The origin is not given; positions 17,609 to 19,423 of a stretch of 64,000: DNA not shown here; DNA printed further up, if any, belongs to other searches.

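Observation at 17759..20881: Truncated Hsp70-like ATPase plus APH-kinase/P-loop-kinase fusion, in operon with dprA-topA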

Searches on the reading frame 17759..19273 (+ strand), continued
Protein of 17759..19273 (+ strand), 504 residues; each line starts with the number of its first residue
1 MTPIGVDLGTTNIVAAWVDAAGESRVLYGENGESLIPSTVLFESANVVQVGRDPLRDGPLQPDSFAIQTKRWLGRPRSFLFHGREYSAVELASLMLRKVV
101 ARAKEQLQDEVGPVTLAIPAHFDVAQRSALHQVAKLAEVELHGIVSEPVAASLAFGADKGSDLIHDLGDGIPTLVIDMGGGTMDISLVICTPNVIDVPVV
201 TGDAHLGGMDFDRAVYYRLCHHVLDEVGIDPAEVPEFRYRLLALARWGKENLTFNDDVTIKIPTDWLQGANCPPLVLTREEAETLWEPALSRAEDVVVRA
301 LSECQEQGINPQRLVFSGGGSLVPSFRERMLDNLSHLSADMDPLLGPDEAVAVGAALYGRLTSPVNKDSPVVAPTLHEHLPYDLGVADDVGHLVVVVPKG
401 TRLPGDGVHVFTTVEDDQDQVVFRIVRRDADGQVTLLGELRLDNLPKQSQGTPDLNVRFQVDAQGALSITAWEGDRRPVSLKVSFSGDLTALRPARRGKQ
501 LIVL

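Call 19: search_solved_structures(query=window:17759-19273:+, max_evalue=0.001, show_alignments=1)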
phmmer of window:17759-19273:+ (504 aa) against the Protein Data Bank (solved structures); distinct sequences matched with E-value up to 0.001: 156 (the best 60 are shown).
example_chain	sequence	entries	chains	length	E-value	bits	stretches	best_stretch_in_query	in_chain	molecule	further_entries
9dvi_B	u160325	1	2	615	5.1e-56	193.7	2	82-480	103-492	Chaperone protein DnaK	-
2v7y_A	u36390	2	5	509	6e-51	177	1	4-489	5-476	CHAPERONE PROTEIN DNAK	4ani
4rtf_D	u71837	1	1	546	3.7e-48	167.8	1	3-473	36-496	Chaperone protein DnaK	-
6w6e_I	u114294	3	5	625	5.2e-48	167.3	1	3-473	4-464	Chaperone protein DnaK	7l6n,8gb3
2kho_A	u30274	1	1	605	2.6e-44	155.1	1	83-482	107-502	Heat shock protein 70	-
7kru_B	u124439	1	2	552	6.6e-44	153.8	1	83-482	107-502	Chaperone protein DnaK fused with substrate peptide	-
7kzu_A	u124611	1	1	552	6.7e-44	153.8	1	83-482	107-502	Chaperone protein DnaK fused with substrate peptide,Chaperone protein DnaK fused with subs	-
7krt_A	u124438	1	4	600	6.9e-44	153.7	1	83-482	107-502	Chaperone protein DnaK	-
4b9q_A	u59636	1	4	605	7.2e-44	153.7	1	83-482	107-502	CHAPERONE PROTEIN DNAK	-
7ko2_A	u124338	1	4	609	7.4e-44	153.6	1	83-482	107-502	Chaperone protein DnaK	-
5nro_A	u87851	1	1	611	7.6e-44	153.6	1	83-482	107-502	Chaperone protein DnaK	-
7krw_C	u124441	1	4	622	1.5e-43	152.6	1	83-482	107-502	Chaperone protein DnaK fused with substrate peptide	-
7kzi_A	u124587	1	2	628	1.6e-43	152.5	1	83-482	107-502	Chaperone protein DnaK fused with substrate peptide,Chaperone protein DnaK fused with subs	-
7krv_B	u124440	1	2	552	2.6e-43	151.8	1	83-482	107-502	Chaperone protein DnaK fused with substrate peptide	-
7n6g_6K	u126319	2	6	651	3.6e-43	151.4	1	84-473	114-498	Heat shock protein 70A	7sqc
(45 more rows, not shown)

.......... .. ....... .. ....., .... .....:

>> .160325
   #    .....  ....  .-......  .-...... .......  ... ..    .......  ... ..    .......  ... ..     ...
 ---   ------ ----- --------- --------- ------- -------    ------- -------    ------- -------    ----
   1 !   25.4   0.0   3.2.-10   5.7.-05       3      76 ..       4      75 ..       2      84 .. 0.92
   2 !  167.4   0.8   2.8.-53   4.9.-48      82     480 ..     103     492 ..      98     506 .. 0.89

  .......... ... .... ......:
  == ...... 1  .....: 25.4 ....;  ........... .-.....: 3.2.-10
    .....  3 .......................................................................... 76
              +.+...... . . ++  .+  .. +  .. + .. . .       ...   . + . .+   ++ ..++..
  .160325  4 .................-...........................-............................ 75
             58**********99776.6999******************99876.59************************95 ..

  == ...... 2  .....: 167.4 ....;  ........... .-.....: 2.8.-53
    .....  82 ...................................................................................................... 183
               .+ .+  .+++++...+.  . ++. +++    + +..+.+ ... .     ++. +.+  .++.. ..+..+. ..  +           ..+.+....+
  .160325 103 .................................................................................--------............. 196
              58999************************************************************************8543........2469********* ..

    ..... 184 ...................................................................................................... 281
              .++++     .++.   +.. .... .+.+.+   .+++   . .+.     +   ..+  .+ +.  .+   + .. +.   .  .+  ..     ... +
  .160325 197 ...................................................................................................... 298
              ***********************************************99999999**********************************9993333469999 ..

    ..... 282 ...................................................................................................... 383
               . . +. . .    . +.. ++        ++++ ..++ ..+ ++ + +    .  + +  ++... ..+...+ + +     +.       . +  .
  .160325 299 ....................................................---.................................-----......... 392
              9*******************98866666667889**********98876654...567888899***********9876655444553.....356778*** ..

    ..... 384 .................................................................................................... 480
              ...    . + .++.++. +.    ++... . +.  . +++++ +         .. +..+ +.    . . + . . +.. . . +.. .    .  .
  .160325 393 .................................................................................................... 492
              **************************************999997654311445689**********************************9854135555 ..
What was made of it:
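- On Hsp70 superfamily (Pfam PF00012): A second stretch covers the N-terminus (call 19).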

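Call 31: find_encoding_contigs(protein=P0121, flank=3000, max_places=4)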
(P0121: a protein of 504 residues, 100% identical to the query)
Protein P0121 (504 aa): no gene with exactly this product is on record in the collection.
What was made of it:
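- Tried and rejected: The exact-match lookup of the 100%-identical protein P0121 found nothing on record (call 31).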

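Call 32: find_encoding_contigs(protein=P0129, flank=8000, max_places=3)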
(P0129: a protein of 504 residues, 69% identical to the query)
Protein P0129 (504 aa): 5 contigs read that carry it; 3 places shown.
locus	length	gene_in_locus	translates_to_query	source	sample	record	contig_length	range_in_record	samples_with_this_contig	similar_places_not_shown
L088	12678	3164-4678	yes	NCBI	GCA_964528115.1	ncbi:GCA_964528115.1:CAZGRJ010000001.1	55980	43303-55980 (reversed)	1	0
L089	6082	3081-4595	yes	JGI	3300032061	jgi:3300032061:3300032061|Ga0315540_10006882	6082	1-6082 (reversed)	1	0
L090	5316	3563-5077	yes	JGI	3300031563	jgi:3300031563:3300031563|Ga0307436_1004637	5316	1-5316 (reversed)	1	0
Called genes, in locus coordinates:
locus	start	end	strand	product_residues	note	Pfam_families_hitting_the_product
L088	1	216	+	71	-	?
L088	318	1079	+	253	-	PF00033:Cytochrome_B, PF14358:DUF4405 (weak), PF13631:Cytochrom_B_N_2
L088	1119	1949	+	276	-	-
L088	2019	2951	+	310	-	PF14522:Cytochrome_C7 (faint), PF22113:Mtrc-MtrF_II-IV_dom (weak)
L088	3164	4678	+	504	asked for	PF00012:HSP70, PF06723:MreB_Mbl (weak)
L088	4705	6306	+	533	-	PF06414:Zeta_toxin, PF13671:AAA_33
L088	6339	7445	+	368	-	PF02481:DNA_processg_A, PF17782:WHD_DprA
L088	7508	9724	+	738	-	PF01751:Toprim, PF01131:Topoisom_bac, PF01396:Zn_ribbon_Top1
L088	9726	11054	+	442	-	PF01134:GIDA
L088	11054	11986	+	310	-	PF02899:Phage_int_SAM_1, PF13495:Phage_int_SAM_4, PF00589:Phage_integrase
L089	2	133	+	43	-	?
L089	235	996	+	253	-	PF00033:Cytochrome_B, PF14358:DUF4405 (weak), PF13631:Cytochrom_B_N_2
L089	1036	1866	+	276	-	-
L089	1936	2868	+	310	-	PF14522:Cytochrome_C7 (faint), PF22113:Mtrc-MtrF_II-IV_dom (weak)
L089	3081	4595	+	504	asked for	PF00012:HSP70, PF06723:MreB_Mbl (weak)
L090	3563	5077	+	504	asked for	PF00012:HSP70, PF06723:MreB_Mbl (weak)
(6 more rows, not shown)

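Call 33: find_encoding_contigs(protein=P0126, flank=8000, max_places=3)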
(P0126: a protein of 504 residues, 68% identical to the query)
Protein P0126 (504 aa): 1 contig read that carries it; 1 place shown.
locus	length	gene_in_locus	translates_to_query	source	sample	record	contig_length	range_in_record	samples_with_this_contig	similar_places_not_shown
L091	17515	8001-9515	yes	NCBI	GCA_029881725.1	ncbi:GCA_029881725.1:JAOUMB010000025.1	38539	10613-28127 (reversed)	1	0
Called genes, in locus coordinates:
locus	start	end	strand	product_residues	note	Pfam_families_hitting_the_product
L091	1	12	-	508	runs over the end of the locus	PF02518:HATPase_c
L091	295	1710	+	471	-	PF05833:NFACT_N, PF05670:NFACT-R_1, PF18297:NFACT-R_2 (faint)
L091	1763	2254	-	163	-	PF06181:Urate_ox_N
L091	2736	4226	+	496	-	PF02446:Glyco_hydro_77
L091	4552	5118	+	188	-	PF00355:Rieske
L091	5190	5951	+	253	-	PF00033:Cytochrome_B, PF13631:Cytochrom_B_N_2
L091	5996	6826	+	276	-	-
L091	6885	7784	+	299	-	PF22113:Mtrc-MtrF_II-IV_dom (faint), PF14522:Cytochrome_C7 (faint), PF02433:FixO (faint), PF00034:Cytochrom_C (weak)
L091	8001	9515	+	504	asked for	PF00012:HSP70, PF06723:MreB_Mbl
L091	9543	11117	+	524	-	PF01636:APH (weak), PF13671:AAA_33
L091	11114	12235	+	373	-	PF02481:DNA_processg_A, PF17782:WHD_DprA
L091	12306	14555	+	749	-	PF01751:Toprim, PF01131:Topoisom_bac, PF01396:Zn_ribbon_Top1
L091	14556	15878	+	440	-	PF00890:FAD_binding_2 (weak), PF01134:GIDA, PF01262:AlaDh_PNT_C (weak), PF01266:DAO (weak), PF12831:FAD_oxidored (weak), PF13450:NAD_binding_8 (weak)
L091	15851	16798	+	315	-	PF02899:Phage_int_SAM_1, PF13495:Phage_int_SAM_4 (weak), PF00589:Phage_integrase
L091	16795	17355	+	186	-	PF00227:Proteasome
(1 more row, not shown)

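Call 34: search_protein_representatives(protein=window:17759-19273:+)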
Query: 504 residues. Proteins with E-value up to 0.001 (for the whole library): 24254; up to 1e-10: 12896; up to 1e-30: 1604. The best 150 are listed.
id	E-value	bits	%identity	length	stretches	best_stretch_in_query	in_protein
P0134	1.9e-220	749.4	68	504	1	1-503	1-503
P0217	1.3e-72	261.7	28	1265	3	4-474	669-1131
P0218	6.7e-62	226.4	26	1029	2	84-483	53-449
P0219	2.7e-59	217.8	33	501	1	4-476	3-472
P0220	8.3e-57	209.6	32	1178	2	4-359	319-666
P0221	8.7e-56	206.2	31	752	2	83-473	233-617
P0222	3.3e-55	204.3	29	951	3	125-476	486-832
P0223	4.2e-55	204.0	32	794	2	4-363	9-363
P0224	1.0e-51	192.8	32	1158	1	2-486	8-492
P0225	2.4e-51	191.6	28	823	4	85-363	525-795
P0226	4.2e-51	190.8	28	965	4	84-331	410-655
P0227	2.0e-50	188.5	32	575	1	4-474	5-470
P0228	2.7e-50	188.1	33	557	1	4-475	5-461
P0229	8.3e-50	186.5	31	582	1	4-479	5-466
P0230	3.5e-49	184.4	28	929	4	84-423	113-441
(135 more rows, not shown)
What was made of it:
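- One 50%-identity representative scores 749 bits, and the next scores 262 bits, out of 1.84 billion (call 34).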

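Call 44: find_encoding_contigs(protein=P0135, flank=8000, max_places=2)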
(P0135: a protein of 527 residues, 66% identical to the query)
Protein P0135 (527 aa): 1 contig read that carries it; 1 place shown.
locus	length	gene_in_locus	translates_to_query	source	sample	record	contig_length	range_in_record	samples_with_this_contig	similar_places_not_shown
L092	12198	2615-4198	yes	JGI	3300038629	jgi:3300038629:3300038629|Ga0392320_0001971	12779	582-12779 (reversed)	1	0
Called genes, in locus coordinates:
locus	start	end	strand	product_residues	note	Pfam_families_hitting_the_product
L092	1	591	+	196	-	PF00033:Cytochrome_B, PF13631:Cytochrom_B_N_2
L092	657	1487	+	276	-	-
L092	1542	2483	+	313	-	PF22113:Mtrc-MtrF_II-IV_dom (faint), PF14522:Cytochrome_C7 (faint), PF09699:Paired_CXXCH_1 (faint), PF00034:Cytochrom_C (weak)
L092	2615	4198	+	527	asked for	PF00012:HSP70, PF06723:MreB_Mbl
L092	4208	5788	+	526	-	PF01636:APH (weak), PF07931:CPT, PF13671:AAA_33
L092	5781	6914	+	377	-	PF02481:DNA_processg_A, PF17782:WHD_DprA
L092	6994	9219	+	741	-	PF01751:Toprim, PF01131:Topoisom_bac, PF01396:Zn_ribbon_Top1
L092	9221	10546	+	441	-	PF01134:GIDA, PF01262:AlaDh_PNT_C (weak)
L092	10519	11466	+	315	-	PF02899:Phage_int_SAM_1, PF13495:Phage_int_SAM_4 (weak), PF00589:Phage_integrase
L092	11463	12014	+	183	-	PF00227:Proteasome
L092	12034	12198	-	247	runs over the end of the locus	?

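Call 45: find_encoding_contigs(protein=P0134, flank=8000, max_places=2)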
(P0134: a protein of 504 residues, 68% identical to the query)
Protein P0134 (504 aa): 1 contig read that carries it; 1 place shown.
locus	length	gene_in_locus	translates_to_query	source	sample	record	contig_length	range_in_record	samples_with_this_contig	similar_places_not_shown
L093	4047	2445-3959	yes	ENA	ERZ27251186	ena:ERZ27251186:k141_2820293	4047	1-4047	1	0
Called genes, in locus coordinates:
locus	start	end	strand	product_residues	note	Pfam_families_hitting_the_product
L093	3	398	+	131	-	?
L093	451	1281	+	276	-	-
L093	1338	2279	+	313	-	PF22113:Mtrc-MtrF_II-IV_dom (faint), PF14522:Cytochrome_C7 (faint), PF00034:Cytochrom_C (weak)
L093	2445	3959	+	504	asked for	PF06723:MreB_Mbl (faint), PF00012:HSP70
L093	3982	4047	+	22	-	?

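Call 55: predict_structure(alignment_id=A3)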
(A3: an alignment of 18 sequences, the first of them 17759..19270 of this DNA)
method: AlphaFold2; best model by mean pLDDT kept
length: 504 residues; sequences in the alignment: 18
mean_pLDDT: 83.6   pTM: 0.84
mean pLDDT of the five models: 83.6, 82.3, 80.2, 78.7, 77.1
residues with pLDDT >= 90: 193; 70-90: 251; 50-70: 39; < 50: 21
segments of 3 or more residues with pLDDT < 50: 367-370, 487-501
pLDDT, mean of each block of 10 residues (from residue 1): 91 90 86 87 85 72 81 79 85 93 91 91 81 90 91 75 60 93 92 89 88 95 94 86 92 94 88 95 96 95 94 91 92 84 81 91 57 76 81 84 88 81 82 79 80 81 79 73 50 42 52
secondary structure, 60 per line:
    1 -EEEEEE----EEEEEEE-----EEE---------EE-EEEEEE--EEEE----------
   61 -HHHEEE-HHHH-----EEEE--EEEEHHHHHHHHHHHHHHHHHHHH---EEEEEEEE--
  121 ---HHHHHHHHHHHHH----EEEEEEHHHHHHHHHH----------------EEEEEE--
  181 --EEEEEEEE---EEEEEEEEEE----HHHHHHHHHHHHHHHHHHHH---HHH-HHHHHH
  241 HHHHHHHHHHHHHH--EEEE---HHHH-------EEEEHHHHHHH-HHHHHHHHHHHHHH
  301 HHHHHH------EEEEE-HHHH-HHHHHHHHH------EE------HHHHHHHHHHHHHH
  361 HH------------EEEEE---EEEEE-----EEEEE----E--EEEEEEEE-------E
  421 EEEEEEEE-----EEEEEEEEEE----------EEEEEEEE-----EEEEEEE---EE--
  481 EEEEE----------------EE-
elements in order: E2-7 E12-18 E24-26 E39-44 E47-50 E65-67 H69-72 E78-81 E84-87 H88-107 E111-118 H124-136 E141-146 H147-156 E173-178 E183-190 E194-203 H208-227 H235-254 E257-260 H264-267 E275-278 H279-285 H287-306 E313-317 H319-322 H324-332 H347-362 E375-379 E383-387 E393-397 E405-412 E420-428 E434-443 E454-461 E467-473 E481-485
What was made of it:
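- On Canonical DnaK: The model has no C-terminal helices (call 55).
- The model leaves this tail disordered (call 55).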
